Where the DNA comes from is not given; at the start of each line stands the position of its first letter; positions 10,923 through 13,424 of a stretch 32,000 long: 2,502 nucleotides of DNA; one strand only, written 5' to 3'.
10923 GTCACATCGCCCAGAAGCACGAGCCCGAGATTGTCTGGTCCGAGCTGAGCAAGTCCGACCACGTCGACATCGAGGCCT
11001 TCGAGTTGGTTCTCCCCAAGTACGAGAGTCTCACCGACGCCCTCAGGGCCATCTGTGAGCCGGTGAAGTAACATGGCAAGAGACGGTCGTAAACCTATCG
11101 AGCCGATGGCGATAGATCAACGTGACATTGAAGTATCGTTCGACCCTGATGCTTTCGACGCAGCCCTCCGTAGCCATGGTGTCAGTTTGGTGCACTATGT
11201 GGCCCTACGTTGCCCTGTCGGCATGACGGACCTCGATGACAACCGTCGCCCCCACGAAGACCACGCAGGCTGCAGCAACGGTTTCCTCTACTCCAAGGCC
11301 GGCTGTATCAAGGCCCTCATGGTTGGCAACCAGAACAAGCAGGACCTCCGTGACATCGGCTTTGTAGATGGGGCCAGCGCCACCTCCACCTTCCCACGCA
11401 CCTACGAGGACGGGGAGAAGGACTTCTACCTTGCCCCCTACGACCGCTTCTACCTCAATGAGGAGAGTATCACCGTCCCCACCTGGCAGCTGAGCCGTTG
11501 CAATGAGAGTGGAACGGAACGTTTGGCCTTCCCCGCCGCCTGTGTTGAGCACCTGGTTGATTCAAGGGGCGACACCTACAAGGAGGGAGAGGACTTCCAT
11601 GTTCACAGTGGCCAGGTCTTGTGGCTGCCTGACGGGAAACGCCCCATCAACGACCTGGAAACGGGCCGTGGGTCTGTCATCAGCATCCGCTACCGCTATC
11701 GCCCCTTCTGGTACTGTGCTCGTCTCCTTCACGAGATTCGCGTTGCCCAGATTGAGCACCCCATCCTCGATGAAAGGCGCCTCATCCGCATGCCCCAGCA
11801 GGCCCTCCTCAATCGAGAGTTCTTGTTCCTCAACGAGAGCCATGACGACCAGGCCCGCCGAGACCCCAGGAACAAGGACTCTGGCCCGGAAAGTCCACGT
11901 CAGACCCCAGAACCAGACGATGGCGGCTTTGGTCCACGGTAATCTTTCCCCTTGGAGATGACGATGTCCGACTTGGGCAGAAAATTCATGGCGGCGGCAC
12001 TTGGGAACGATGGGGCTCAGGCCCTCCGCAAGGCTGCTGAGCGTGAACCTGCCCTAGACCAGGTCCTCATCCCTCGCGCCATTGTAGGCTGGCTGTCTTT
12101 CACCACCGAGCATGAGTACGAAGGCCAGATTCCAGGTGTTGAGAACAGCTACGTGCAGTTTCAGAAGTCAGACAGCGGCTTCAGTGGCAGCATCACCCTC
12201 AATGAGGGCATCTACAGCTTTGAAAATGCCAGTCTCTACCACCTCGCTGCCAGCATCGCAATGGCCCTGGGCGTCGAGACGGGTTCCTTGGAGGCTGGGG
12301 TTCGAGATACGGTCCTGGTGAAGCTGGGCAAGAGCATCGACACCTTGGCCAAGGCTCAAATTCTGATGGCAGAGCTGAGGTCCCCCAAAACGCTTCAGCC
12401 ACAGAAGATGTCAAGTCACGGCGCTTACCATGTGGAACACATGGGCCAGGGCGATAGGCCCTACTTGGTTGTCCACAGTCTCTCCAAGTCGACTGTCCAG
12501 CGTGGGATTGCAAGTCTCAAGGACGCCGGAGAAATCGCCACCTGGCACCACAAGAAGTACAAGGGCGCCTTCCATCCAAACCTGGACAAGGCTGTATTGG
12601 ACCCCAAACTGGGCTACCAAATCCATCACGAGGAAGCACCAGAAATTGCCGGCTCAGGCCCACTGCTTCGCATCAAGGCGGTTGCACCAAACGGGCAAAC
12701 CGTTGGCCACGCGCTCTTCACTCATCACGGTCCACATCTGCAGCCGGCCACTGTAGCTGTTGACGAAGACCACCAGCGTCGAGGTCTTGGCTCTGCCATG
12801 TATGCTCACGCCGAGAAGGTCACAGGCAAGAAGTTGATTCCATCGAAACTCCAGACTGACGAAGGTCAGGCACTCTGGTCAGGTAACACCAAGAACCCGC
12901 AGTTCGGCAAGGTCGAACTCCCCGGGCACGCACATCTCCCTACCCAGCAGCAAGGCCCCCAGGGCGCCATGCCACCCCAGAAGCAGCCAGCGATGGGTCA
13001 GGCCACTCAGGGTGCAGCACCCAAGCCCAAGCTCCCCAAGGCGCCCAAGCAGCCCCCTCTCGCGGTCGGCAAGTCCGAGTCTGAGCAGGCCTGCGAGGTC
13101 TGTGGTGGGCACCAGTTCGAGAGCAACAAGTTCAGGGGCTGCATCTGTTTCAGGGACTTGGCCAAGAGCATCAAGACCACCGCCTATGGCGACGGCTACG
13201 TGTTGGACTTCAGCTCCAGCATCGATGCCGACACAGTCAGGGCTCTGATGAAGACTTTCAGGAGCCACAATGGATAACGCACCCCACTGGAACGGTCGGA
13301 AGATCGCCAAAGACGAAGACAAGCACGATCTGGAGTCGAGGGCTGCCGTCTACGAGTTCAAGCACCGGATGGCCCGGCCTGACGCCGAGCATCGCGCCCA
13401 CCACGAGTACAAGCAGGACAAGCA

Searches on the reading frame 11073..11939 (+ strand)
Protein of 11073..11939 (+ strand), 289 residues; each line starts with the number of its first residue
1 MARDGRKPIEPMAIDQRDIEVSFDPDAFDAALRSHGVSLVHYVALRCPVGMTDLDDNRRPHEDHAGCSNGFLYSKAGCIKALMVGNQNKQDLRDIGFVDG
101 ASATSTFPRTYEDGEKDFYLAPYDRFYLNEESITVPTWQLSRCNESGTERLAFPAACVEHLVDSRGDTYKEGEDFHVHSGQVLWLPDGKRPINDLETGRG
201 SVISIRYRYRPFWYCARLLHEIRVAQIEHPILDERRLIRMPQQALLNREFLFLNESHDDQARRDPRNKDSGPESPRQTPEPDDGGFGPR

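Call 16: search_protein_families(library=phrogs, proteins=[window:11073-11939:+], max_evalue=0.001)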
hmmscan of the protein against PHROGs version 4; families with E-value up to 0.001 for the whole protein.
window:11073-11939:+ (289 aa): 1 family
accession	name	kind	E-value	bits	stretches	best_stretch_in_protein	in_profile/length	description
phrog_1004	-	head and packaging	1.5e-12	48.4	1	15-282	10-253/263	virion structural protein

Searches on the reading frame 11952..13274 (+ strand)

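Call 16: search_protein_families(library=phrogs, proteins=[window:11952-13274:+], max_evalue=0.001)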
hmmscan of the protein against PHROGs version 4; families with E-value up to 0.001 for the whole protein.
window:11952-13274:+ (441 aa): 0 families

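Call 18: search_protein_families(library=pfam, proteins=[window:11952-13274:+], max_evalue=0.001)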
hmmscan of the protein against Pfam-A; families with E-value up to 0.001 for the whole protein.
window:11952-13274:+ (441 aa): 2 families
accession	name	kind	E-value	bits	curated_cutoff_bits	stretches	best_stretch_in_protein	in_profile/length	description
PF00583.31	Acetyltransf_1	-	1.1e-05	26.1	20.7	1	244-290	38-87/116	Acetyltransferase (GNAT) family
PF13508.13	Acetyltransf_7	-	3.3e-05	24.6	27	1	247-292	11-61/84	Acetyltransferase (GNAT) domain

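Call 36: search_protein_families(library=padloc, proteins=[window:11952-13274:+], max_evalue=0.01)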
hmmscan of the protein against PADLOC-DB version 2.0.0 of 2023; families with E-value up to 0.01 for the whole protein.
window:11952-13274:+ (441 aa): 0 families
